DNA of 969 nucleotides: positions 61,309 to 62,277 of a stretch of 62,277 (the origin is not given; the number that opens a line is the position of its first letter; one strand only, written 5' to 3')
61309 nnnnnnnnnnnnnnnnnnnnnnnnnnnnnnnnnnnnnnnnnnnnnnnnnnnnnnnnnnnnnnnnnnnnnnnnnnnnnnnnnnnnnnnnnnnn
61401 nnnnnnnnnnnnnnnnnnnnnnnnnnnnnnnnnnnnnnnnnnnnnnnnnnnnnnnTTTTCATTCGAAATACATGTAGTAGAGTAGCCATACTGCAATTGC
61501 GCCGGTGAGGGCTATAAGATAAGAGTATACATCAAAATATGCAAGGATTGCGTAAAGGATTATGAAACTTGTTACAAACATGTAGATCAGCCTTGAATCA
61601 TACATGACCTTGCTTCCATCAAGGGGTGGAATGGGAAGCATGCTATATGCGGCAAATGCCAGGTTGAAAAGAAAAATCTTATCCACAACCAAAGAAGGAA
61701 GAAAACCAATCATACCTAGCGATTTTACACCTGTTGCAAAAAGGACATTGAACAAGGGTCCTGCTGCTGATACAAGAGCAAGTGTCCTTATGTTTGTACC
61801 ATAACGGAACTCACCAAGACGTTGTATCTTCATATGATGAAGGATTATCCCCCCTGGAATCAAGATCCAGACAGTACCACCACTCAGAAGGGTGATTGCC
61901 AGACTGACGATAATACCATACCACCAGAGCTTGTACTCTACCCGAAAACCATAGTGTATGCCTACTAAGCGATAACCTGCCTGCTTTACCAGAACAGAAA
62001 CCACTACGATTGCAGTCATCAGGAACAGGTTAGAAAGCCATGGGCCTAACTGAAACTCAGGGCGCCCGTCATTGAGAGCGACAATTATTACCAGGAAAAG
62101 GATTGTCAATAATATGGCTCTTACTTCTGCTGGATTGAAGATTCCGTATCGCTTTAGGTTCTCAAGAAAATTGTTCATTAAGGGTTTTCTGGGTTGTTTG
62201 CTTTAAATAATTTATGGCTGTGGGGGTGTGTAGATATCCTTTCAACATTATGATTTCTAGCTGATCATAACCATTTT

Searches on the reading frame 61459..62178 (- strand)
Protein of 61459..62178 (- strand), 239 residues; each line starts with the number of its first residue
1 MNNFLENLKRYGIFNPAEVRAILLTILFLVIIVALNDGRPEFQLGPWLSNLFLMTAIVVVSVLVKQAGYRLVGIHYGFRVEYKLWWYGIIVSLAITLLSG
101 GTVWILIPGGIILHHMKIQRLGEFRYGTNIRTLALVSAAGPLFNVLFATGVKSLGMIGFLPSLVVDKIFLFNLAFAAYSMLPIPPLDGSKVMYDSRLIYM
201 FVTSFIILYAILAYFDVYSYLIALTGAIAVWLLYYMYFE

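Call 3: search_protein_families(library=pfam, proteins=[window:61459-62178:-], max_evalue=1)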
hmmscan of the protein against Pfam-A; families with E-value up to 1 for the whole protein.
window:61459-62178:- (239 aa): 1 family
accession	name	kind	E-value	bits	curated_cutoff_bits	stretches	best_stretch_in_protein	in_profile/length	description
PF02163.28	Peptidase_M50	-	0.00031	20.6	27.2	1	168-192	166-190/221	Peptidase family M50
